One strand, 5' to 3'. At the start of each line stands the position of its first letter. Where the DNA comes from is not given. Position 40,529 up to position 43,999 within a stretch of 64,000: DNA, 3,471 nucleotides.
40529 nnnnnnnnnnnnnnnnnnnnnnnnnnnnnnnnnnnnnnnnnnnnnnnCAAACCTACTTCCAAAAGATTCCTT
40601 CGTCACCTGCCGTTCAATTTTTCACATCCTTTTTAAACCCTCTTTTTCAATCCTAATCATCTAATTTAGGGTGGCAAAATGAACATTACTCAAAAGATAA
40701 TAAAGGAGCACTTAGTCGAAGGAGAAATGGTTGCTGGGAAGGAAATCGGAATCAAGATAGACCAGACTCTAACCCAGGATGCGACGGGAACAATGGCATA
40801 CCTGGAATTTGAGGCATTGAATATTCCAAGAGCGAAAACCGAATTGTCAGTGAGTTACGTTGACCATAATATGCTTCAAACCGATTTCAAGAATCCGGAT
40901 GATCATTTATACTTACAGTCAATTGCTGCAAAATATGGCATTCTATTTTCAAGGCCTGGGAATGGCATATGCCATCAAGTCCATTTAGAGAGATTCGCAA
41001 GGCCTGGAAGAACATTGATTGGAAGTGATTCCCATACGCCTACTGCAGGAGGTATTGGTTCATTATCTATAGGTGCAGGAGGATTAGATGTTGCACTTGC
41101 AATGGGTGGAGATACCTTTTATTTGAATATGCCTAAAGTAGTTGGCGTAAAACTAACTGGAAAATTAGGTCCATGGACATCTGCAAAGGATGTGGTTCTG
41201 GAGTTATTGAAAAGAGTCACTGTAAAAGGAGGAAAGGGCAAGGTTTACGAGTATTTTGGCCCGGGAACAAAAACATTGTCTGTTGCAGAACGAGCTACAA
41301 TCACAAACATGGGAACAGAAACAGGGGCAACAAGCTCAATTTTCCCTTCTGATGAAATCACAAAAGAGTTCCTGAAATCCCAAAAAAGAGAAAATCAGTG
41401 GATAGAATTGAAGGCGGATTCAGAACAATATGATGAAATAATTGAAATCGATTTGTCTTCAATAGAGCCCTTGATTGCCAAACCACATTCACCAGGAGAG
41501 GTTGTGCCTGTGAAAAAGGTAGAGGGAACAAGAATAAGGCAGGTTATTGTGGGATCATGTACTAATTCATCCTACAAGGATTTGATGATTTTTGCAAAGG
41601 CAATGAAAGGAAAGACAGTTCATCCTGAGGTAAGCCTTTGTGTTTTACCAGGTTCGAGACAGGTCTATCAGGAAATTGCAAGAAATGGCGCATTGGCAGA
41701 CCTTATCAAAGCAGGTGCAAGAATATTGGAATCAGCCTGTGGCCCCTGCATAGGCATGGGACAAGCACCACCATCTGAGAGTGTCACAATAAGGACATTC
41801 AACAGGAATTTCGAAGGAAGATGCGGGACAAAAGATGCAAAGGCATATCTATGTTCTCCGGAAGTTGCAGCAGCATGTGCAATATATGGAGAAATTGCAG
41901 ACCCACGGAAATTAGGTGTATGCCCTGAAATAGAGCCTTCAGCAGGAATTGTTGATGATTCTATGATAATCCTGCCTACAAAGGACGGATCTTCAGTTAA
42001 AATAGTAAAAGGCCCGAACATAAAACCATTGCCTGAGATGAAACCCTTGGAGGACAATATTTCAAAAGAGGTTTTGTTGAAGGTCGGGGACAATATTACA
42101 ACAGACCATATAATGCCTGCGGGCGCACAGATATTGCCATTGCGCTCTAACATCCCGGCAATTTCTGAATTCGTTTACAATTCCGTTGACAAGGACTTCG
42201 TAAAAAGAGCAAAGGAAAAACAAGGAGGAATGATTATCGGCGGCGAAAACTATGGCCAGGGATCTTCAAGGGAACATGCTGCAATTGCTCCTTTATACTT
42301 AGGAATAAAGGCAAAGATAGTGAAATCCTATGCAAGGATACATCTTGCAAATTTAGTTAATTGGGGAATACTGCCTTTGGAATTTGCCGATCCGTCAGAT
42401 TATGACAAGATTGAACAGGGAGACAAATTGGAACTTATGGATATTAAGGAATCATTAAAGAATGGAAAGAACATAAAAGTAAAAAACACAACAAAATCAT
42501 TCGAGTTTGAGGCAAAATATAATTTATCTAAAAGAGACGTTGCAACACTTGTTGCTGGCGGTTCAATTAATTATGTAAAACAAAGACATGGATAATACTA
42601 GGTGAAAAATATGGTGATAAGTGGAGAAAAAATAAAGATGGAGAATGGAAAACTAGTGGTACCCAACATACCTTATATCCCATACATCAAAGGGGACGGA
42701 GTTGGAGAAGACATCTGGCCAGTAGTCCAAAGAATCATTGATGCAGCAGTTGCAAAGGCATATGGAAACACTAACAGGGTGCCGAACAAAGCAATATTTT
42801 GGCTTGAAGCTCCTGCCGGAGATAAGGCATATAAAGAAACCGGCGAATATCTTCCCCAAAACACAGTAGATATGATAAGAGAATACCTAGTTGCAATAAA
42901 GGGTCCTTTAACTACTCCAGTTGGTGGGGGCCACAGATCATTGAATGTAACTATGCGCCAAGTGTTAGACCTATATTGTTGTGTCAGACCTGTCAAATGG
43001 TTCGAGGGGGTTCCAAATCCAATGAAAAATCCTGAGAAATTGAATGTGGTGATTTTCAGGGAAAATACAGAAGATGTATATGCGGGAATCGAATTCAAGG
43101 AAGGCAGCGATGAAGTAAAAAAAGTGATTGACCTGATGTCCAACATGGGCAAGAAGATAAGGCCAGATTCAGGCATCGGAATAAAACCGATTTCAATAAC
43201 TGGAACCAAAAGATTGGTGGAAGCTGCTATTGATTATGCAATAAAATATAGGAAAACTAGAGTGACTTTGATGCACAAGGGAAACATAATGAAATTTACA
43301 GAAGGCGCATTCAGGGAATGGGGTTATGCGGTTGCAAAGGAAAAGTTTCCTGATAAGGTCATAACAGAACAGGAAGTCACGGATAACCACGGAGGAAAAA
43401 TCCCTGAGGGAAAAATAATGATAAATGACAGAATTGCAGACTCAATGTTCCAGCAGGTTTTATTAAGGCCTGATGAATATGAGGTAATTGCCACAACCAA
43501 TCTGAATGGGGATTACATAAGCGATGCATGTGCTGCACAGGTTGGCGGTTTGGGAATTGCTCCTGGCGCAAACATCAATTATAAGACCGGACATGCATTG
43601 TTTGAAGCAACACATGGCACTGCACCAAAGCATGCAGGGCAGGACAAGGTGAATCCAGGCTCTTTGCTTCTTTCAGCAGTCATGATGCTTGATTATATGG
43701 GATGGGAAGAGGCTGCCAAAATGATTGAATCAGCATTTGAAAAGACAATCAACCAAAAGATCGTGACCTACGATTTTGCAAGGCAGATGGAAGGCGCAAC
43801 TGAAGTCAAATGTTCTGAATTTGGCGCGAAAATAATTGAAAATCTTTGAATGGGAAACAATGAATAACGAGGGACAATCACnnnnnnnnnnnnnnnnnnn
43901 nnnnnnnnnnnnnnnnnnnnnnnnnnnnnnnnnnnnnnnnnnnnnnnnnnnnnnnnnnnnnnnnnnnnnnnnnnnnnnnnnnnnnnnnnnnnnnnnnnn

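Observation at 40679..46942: Aconitase / isocitrate dehydrogenase / two-subunit ATP-citrate lyase cluster in an AT-rich archaeon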

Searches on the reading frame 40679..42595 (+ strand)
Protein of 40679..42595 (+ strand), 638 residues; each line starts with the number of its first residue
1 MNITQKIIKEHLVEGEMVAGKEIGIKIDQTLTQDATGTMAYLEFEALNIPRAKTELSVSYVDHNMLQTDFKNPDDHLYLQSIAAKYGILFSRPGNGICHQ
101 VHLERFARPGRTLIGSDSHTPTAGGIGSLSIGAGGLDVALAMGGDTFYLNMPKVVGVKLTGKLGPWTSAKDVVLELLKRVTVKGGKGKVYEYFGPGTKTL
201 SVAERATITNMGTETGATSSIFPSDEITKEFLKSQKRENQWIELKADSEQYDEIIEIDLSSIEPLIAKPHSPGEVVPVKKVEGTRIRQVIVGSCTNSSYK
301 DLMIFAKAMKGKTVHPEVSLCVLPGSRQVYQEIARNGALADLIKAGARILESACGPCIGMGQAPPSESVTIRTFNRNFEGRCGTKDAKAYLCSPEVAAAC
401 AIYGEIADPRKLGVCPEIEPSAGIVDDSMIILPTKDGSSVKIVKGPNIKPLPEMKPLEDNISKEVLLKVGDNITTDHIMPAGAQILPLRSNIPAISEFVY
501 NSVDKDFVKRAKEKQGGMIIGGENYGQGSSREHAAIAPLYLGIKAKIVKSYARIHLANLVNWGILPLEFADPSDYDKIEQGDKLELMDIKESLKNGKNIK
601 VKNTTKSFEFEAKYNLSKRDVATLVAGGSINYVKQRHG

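Call 3: search_protein_families(library=pfam, proteins=[window:40679-42595:+])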
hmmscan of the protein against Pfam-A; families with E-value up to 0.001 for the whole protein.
window:40679-42595:+ (638 aa): 3 families
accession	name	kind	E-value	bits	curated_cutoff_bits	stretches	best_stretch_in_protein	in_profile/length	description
PF00330.25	Aconitase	-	8.5e-115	384.8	28.7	1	5-404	1-463/463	Aconitase family (aconitate hydratase)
PF00694.25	Aconitase_C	-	1.1e-21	77.9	22.8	1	510-571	68-130/131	Aconitase C-terminal domain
PF04412.18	AcnX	-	8.6e-05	21.8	31.5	1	287-354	291-357/400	Aconitase X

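Call 4: search_protein_families(library=ncbifam, proteins=[window:40679-42595:+])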
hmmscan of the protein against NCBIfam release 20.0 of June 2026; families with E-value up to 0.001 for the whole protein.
window:40679-42595:+ (638 aa): 27 families (the best 25 are shown)
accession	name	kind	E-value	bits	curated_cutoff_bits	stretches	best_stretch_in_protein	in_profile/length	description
NF005558.0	PRK07229.1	equivalog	8.7e-298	989.3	612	1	1-637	3-645/647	aconitate hydratase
TIGR01342.1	acon_putative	hypoth_equivalog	4.8e-293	973.4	719.15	1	3-637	2-649/655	putative aconitate hydratase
TIGR01340.1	aconitase_mito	equivalog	2.5e-126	422.9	825.35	2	21-406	50-472/745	aconitate hydratase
NF001614.1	PRK00402.1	subfamily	4.9e-112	374.6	385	1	1-410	1-415/415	aconitase/3-isopropylmalate dehydratase large subunit family protein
TIGR02086.1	IPMI_arch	subfamily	1.9e-108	362.8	410.15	1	1-410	1-410/411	3-isopropylmalate dehydratase/homoaconitate hydratase family large subunit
TIGR01343.1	hacA_fam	subfamily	7.9e-104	347.5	385.7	1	3-410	2-412/412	homoaconitate hydratase family protein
NF008503.0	PRK11413.1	equivalog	9.3e-90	301.6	641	3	72-282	104-315/753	hydratase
TIGR02083.1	LEU2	equivalog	1.7e-84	284.2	610.65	1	1-412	1-419/419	3-isopropylmalate dehydratase large subunit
NF040615.1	HacA_Meth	equivalog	2.2e-84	283.6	550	1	1-408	1-417/419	homoaconitase large subunit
NF006757.0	PRK09277.1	subfamily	3.2e-78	263.3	686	3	92-283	175-390/888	aconitate hydratase AcnA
NF009520.0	PRK12881.1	subfamily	3.8e-75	253.2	905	3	88-282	169-389/893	aconitate hydratase AcnA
NF004016.0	PRK05478.1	subfamily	2.6e-71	240.6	510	2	3-280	6-303/468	3-isopropylmalate dehydratase large subunit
TIGR01341.1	aconitase_1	equivalog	2.7e-71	240.5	945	3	92-284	157-375/876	aconitate hydratase AcnA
NF009116.0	PRK12466.1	subfamily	3e-69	233.8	531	2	3-280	7-305/472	3-isopropylmalate dehydratase large subunit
TIGR00139.1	h_aconitase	equivalog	7.9e-63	212.9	529.9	2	242-569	275-635/709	homoaconitase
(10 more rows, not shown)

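Call 49: list_cluster_members(proteins=[window:40679-42595:+, window:42611-43849:+, window:43882-45114:+, window:45119-46942:+, window:53018-54313:-])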
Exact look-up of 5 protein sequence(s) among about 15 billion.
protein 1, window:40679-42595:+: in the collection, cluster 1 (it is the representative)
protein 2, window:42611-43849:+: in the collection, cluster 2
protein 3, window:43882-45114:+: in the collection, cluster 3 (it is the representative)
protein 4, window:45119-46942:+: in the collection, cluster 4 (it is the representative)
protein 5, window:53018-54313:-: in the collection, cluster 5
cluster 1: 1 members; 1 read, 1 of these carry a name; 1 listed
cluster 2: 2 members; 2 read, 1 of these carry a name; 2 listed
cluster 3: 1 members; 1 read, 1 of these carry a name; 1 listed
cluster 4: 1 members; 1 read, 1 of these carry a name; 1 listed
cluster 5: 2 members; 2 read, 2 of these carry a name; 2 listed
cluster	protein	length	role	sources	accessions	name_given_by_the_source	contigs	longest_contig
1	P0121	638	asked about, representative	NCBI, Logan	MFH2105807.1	MAG: aconitate hydratase [Candidatus Micrarchaeota archaeon]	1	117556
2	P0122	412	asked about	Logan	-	-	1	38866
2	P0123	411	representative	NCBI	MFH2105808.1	MAG: isocitrate dehydrogenase (NADP(+)) [Candidatus Micrarchaeota archaeon]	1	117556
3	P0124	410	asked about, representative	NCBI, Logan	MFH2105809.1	MAG: ATP citrate lyase citrate-binding domain-containing protein [Candidatus ...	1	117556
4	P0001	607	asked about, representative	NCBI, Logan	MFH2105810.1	MAG: citrate/2-methylcitrate synthase [Candidatus Micrarchaeota archaeon]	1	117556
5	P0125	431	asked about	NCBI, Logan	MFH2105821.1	MAG: type III ribulose-bisphosphate carboxylase [Candidatus Micrarchaeota archaeon]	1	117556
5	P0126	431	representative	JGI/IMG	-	ribulose-bisphosphate carboxylase large chain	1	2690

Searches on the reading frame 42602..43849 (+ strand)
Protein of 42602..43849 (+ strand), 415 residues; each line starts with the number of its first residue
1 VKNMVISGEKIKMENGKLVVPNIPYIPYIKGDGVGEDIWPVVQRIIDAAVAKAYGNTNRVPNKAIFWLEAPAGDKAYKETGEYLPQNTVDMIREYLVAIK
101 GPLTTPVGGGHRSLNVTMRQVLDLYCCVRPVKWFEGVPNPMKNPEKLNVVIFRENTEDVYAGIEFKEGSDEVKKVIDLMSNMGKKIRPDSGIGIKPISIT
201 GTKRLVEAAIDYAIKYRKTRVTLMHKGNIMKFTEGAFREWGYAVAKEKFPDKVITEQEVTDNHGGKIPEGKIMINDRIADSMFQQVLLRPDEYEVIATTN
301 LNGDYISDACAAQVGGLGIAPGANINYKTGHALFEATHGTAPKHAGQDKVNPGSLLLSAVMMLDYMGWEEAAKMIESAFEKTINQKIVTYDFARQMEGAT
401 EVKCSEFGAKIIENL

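Call 3: search_protein_families(library=pfam, proteins=[window:42602-43849:+])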
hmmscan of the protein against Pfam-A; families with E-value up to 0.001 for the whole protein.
window:42602-43849:+ (415 aa): 1 family
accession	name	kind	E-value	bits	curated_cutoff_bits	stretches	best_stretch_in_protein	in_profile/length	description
PF00180.25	Iso_dh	-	1.8e-92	310.7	27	1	26-411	2-348/348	Isocitrate/isopropylmalate dehydrogenase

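Call 4: search_protein_families(library=ncbifam, proteins=[window:42602-43849:+])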
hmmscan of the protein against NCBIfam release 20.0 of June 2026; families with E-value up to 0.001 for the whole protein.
window:42602-43849:+ (415 aa): 18 families
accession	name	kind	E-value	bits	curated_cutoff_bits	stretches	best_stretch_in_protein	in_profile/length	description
TIGR00183.1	prok_nadp_idh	equivalog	4.3e-190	631.9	567.3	1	6-415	9-416/417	isocitrate dehydrogenase (NADP(+))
NF005425.0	PRK07006.1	equivalog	2.9e-185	615.9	490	1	5-415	8-416/416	NADP-dependent isocitrate dehydrogenase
NF005610.0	PRK07362.1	equivalog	2.2e-156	521.2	585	2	7-258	12-271/474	NADP-dependent isocitrate dehydrogenase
NF005036.0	PRK06451.1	equivalog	1.4e-142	475.3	484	1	7-413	7-406/412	NADP-dependent isocitrate dehydrogenase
NF006673.0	PRK09222.1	equivalog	3.3e-79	267.1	509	1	27-415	8-341/482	NADP-dependent isocitrate dehydrogenase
NF006529.0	PRK08997.1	equivalog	1.5e-69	234.5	510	1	26-412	6-332/335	isocitrate dehydrogenase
TIGR02088.1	LEU3_arch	subfamily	3.7e-68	230.2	409.8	1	28-394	3-312/324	isopropylmalate/isohomocitrate dehydrogenases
TIGR02924.1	ICDH_alpha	equivalog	3.6e-66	224.2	561.35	1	29-415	6-337/473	isocitrate dehydrogenase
NF040626.1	AksF2_Meth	equivalog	5.8e-60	203.3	540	2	271-395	193-316/333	homoisocitrate dehydrogenase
TIGR00175.1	mito_nad_idh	equivalog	1e-55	189.2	432.4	1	28-414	8-333/334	isocitrate dehydrogenase (NAD(+))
NF040619.1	AksF_Meth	equivalog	3.5e-53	180.9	500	1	26-396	4-334/343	homoisocitrate dehydrogenase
NF002898.0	PRK03437.1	equivalog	2.9e-48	164.9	393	1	28-395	9-329/347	3-isopropylmalate dehydrogenase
TIGR02089.1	TTC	equivalog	5.6e-41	140.6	470.4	1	26-397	6-340/352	tartrate dehydrogenase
NF006048.0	PRK08194.1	equivalog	7.8e-37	127.2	501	1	26-396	6-336/352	tartrate dehydrogenase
NF040855.1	iso_homocit_dh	equivalog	1.7e-32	113.1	680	1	28-393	6-303/345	isocitrate--homoisocitrate dehydrogenase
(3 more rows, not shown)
